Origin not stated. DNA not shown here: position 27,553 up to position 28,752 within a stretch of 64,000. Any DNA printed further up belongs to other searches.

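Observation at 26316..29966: Translationally coupled cassette: membrane-anchored unknown protein plus HpnH-like radical SAM enzyme plus HemN-like class C radical SAM protein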

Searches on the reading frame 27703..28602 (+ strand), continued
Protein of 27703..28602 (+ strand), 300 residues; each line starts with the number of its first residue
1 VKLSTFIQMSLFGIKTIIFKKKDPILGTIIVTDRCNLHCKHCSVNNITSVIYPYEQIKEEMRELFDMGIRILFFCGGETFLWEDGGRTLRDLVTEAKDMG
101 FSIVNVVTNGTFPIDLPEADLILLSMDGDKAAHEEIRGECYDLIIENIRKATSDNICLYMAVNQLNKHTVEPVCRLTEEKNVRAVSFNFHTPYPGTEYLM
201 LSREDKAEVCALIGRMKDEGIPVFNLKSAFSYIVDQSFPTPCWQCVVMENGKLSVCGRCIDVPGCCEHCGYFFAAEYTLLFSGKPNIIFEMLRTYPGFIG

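Call 54: search_solved_structures(query=A3, max_evalue=0.001)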
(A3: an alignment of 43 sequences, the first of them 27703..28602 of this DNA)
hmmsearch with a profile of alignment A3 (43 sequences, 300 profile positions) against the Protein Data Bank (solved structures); distinct sequences matched with E-value up to 0.001: 5.
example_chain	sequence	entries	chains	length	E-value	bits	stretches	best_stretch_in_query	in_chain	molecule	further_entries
7tol_A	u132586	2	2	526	2.9e-09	39.9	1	20-210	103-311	glycerol dibiphytanyl glycerol tetraether - macrocyclic archaeol synthase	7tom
6efn_A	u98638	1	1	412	7.1e-08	35.4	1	24-178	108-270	Sporulation killing factor maturation protein SkfB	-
5vsl_A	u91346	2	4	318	1.4e-05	27.9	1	22-150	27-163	Radical S-adenosyl methionine domain-containing protein 2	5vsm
6q2p_A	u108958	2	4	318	1.4e-05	27.9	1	22-150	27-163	Radical S-adenosyl methionine domain-containing protein 2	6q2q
7n7h_A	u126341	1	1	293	2.2e-05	27.2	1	31-113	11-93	VIPERIN-LIKE ENZYME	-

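Call 56: list_cluster_members(proteins=[P0072, P0099, P0041, P0311, P0297, P0378])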
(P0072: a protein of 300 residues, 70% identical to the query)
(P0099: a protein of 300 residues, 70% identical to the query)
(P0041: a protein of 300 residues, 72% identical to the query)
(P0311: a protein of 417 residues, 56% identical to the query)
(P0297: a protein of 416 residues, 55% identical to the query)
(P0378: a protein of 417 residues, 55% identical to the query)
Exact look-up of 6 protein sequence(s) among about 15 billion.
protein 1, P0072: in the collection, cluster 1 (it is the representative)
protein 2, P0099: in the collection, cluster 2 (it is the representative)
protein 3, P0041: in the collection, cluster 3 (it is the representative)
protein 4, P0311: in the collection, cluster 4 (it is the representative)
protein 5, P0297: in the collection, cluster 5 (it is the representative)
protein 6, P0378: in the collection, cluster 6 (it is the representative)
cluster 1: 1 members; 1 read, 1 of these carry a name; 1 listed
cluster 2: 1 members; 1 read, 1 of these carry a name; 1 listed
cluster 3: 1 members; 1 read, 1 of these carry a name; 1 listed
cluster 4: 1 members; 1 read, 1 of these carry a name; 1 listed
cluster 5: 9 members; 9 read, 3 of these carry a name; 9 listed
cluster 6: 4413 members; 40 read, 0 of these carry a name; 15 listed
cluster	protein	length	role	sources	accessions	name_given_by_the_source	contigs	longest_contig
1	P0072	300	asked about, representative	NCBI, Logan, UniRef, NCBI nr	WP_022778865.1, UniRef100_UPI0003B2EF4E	radical SAM protein [Butyrivibrio sp. AE3009] | radical SAM protein n=1 Tax=Butyrivibrio sp. AE3009 TaxID=1280666 RepID=UPI0003B2EF4E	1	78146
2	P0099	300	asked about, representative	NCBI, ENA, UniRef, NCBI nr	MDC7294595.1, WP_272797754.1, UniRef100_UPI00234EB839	radical SAM protein [Butyrivibrio sp. DSM 10294] | radical SAM protein n=1 Tax=Butyrivibrio sp. DSM 10294 TaxID=2972457 RepID=UPI00234EB839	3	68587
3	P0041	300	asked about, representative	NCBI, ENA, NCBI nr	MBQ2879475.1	MAG: radical SAM protein [Anaerotignum sp.] | radical SAM protein [Anaerotignum sp.]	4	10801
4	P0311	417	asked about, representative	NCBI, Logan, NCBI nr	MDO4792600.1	MAG: radical SAM protein [Filifactor alocis] | radical SAM protein [Filifactor alocis]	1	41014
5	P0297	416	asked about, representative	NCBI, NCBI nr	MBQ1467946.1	MAG: radical SAM protein [Solobacterium sp.] | radical SAM protein [Solobacterium sp.]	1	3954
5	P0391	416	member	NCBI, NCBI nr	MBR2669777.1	MAG: radical SAM protein [Solobacterium sp.] | radical SAM protein [Solobacterium sp.]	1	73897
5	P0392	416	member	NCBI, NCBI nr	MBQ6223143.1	MAG: radical SAM protein [Solobacterium sp.] | radical SAM protein [Solobacterium sp.]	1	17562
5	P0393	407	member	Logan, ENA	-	-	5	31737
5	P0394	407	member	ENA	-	-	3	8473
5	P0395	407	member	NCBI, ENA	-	-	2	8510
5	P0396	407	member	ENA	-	-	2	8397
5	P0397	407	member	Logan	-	-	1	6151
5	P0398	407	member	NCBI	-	-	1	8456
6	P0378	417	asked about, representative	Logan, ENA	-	-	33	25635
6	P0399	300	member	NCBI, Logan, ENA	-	-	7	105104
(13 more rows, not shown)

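Call 62: predict_structure(alignment_id=A3)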
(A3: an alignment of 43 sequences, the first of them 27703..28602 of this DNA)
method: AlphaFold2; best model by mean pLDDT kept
length: 300 residues; sequences in the alignment: 43
mean_pLDDT: 63.5   pTM: 0.65
mean pLDDT of the five models: 63.5, 59.5, 59.3, 59.3, 57.2
residues with pLDDT >= 90: 41; 70-90: 107; 50-70: 36; < 50: 116
segments of 3 or more residues with pLDDT < 50: 1-51, 226-229, 236-246, 253-288, 290-300
pLDDT, mean of each block of 10 residues (from residue 1): 41 40 36 35 32 72 69 60 74 84 75 81 88 88 93 87 91 92 83 69 88 90 61 46 47 46 29 28 44 37
secondary structure, 60 per line:
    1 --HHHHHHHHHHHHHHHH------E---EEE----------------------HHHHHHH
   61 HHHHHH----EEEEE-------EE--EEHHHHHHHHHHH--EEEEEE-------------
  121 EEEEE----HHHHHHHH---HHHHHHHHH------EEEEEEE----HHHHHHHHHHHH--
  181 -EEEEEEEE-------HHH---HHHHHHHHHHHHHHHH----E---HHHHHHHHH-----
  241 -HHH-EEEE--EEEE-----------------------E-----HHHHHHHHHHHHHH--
elements in order: H3-18 E29-31 H54-66 E71-75 H89-99 E102-107 E121-125 H130-137 H141-149 E156-162 H167-178 E182-189 H203-218 H227-235 E246-249 E252-255 H285-298

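Call 66: find_related_loci(query=A3, collection=viral_contigs, flank=6000)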
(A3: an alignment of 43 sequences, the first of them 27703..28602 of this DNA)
Query A3 (300 aa) in viral_contigs; peptide patterns used: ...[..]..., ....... (x = any residue, [..] = any of these).
84 stretches matched a pattern; 1 encode a relative of the query (tblastn E <= 1e-3); 1 distinct loci.
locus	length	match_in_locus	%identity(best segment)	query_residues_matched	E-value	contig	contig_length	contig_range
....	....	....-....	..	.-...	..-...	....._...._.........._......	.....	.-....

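Call 68: fold_search(model_id=the predicted structure, library=pdb)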
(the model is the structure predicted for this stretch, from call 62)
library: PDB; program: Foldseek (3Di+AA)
matches with E <= 10: 1294; with E <= 0.001: 9
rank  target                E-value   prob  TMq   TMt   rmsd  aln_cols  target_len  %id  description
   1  7tom                  9.2e-06  1.00  0.46  0.30   5.6       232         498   23  X-ray crystal structure of glycerol dibiphytanyl glycerol tetraether - macrocyclic archaeol synthase (GDGT-MAS) from Met (released 2022-08-31)
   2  6efn                  1.3e-05  1.00  0.55  0.44   5.5       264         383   18  Structure of a RiPP maturase, SkfB (released 2018-10-24)
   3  6b4c_L                3.5e-05  1.00  0.44  0.51   4.3       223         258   16  Structure of Viperin from Trichoderma virens (released 2018-07-25)
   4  7tol                  5.4e-05  1.00  0.44  0.29   5.7       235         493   22  X-ray crystal structure of glycerol dibiphytanyl glycerol tetraether - macrocyclic archaeol synthase (GDGT-MAS) from Met (released 2022-08-31)
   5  5v1q_B                1.6e-04  1.00  0.52  0.38   6.5       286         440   11  Crystal structure of Streptococcus suis SuiB (released 2017-08-30)
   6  6b4c_B                2.3e-04  1.00  0.44  0.50   3.4       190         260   18  Structure of Viperin from Trichoderma virens (released 2018-07-25)
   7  6b4c_H                2.5e-04  1.00  0.44  0.51   4.4       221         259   17  Structure of Viperin from Trichoderma virens (released 2018-07-25)
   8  6b4c_G                3.2e-04  1.00  0.45  0.51   4.3       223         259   16  Structure of Viperin from Trichoderma virens (released 2018-07-25)
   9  6c8v                  3.8e-04  1.00  0.52  0.50   5.3       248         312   12  X-ray structure of PqqE from Methylobacterium extorquens (released 2018-02-14)
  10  6djt                  1.3e-03  1.00  0.37  0.37   3.9       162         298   14  Structure of TYW1 with a lysine-pyruvate adduct bound (released 2018-06-13)
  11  6b4c_F                1.8e-03  1.00  0.44  0.50   4.1       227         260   15  Structure of Viperin from Trichoderma virens (released 2018-07-25)
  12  9ba8_A                2.2e-03  0.99  0.32  0.23   7.3       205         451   14  O-GlcNAcase (OGA) inhibitor complex for the Treatment of Alzheimer's Disease (released 2025-01-15)
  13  4k36_B                2.5e-03  0.99  0.44  0.37   7.3       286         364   16  His6 tagged anSMEcpe with bound AdoMet (released 2013-05-08)
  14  6zb9_A                2.9e-03  0.95  0.28  0.24   8.9       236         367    9  Exo-beta-1,3-glucanase from moose rumen microbiome, wild type (released 2021-01-13)
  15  2yxg_B                2.9e-03  0.92  0.30  0.31   9.1       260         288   16  Crystal structure of Dihyrodipicolinate Synthase (dapA) (released 2007-10-30)
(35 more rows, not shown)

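Call 77: search_protein_families(library=pfam, proteins=[L038:5597-5839:+, L038:8183-8527:+, L038:9866-11605:+, L038:8934-9452:+, L001:5191-5955:+], max_evalue=0.01)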
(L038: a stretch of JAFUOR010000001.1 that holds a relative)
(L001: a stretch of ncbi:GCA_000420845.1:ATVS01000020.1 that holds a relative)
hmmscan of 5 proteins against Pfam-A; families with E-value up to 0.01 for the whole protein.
L038:5597-5839:+ (81 aa): 1 family
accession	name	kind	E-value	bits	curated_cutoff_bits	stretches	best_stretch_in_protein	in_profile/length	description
PF19537.4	DUF6061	-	8.3e-43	144.4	23.7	1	1-81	1-81/81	Family of unknown function (DUF6061)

L038:8183-8527:+ (115 aa): 3 families
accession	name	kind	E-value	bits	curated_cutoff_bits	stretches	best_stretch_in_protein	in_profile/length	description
PF21983.2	NikA-like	-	2.3e-13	50.5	27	1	7-78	1-71/72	Mobilization protein NikA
PF05713.17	MobC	-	1.4e-05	25.9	23.2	1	73-107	12-45/45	Bacterial mobilisation protein (MobC)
PF19514.5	MobC_2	-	0.00037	20.6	27.5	1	9-83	20-102/140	MobC-like protein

L038:9866-11605:+ (580 aa): 4 families
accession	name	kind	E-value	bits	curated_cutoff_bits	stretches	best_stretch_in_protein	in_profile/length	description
PF07508.19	Recombinase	-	3.4e-23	82.3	21.1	1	219-342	1-102/102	Recombinase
PF14287.11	DUF4368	-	6.1e-20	71.7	25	1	504-569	1-66/67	Domain of unknown function (DUF4368)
PF00239.26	Resolvase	-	7.2e-18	65.5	23.3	1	37-195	2-144/145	Resolvase, N terminal domain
PF13408.12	Zn_ribbon_recom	-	2.2e-14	54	25.3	1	353-413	1-58/58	Recombinase zinc beta ribbon domain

L038:8934-9452:+ (173 aa): 3 families
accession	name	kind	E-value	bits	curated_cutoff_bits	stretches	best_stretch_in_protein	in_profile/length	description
PF13508.13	Acetyltransf_7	-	1.1e-11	45.4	27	1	73-143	4-83/84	Acetyltransferase (GNAT) domain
PF13673.13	Acetyltransf_10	-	6.4e-10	39.5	23.6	1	73-155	33-119/128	Acetyltransferase (GNAT) domain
PF00583.31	Acetyltransf_1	-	7.1e-10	39.6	20.7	1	72-142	34-116/116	Acetyltransferase (GNAT) family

L001:5191-5955:+ (255 aa): 4 families
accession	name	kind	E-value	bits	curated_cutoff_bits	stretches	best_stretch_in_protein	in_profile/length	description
PF13238.12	AAA_18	-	0.0019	19.1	29.4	1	4-35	2-36/128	AAA domain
PF01712.25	dNK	-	0.0027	17.9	27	0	5-189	3-147/203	Deoxynucleoside kinase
PF13191.12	AAA_16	-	0.003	18.5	32.6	1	3-58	27-76/167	AAA ATPase domain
PF05729.18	NACHT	-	0.0057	17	26.7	1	4-31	4-31/167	NACHT domain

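Call 79: find_encoding_contigs(protein=P0002, flank=3000, max_places=4)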
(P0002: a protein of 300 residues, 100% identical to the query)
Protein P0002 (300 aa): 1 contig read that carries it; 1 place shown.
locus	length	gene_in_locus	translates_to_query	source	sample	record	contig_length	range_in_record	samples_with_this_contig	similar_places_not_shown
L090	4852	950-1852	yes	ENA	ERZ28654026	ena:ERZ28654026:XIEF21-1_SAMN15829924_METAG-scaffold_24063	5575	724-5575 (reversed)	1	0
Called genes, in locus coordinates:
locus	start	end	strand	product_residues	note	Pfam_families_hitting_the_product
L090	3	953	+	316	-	?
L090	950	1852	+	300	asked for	PF04055:Radical_SAM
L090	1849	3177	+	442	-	-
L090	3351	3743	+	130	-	PF01476:LysM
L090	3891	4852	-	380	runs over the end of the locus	-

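Call 90: search_protein_families(library=ncbifam, proteins=[L003:6911-8161:+], max_evalue=0.00001)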
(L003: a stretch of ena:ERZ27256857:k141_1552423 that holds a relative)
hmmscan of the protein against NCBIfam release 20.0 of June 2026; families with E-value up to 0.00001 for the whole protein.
L003:6911-8161:+ (417 aa): 17 families
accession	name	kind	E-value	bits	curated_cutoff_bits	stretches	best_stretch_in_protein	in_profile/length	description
NF006385.0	PRK08629.1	equivalog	2.6e-55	187.9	355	1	39-408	55-426/439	coproporphyrinogen III oxidase family protein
TIGR04107.1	rSAM_HutW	equivalog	1.7e-44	152.4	400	1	21-387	24-407/419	heme anaerobic degradation radical SAM methyltransferase ChuW/HutW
NF006067.1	PRK08208.1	equivalog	7.6e-43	147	380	1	27-292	26-303/427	STM4012 family radical SAM protein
TIGR00539.1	hemN_rel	equivalog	3.2e-37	128.5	205.4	1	39-304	3-278/361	radical SAM family heme chaperone HemW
TIGR00538.1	hemN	equivalog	6.1e-34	117.6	324.95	1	35-265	48-290/454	oxygen-independent coproporphyrinogen III oxidase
TIGR03994.1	rSAM_HemZ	equivalog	8.1e-32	110.8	321.4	1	35-218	83-273/401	coproporphyrinogen dehydrogenase HemZ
NF005133.0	PRK06582.1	equivalog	3.1e-28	98.9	597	1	34-286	9-274/390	coproporphyrinogen III oxidase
NF006064.0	PRK08207.2-2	equivalog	3.1e-25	89.1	504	1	29-218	137-335/465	coproporphyrinogen III oxidase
NF006060.0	PRK08207.1-3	equivalog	1.3e-23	83.6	653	1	35-219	148-342/477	coproporphyrinogen III oxidase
NF004567.0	PRK05904.1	equivalog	2.2e-19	69.8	355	1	39-220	9-191/353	coproporphyrinogen III oxidase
NF006061.0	PRK08207.1-4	equivalog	6.4e-19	68.1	702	1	35-219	172-366/501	coproporphyrinogen III oxidase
NF006059.0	PRK08207.1-1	equivalog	1.8e-14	53.3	1012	1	31-218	166-363/496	coproporphyrinogen III oxidase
NF006062.0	PRK08207.1-5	equivalog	3.3e-13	49.3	1007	1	35-217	147-339/476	coproporphyrinogen III oxidase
NF006065.0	PRK08207.2-4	equivalog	5.7e-13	48.7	922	1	32-219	168-364/484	coproporphyrinogen III oxidase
NF006066.0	PRK08207.2-5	equivalog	9.6e-13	47.6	1117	1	36-215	190-378/518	coproporphyrinogen III oxidase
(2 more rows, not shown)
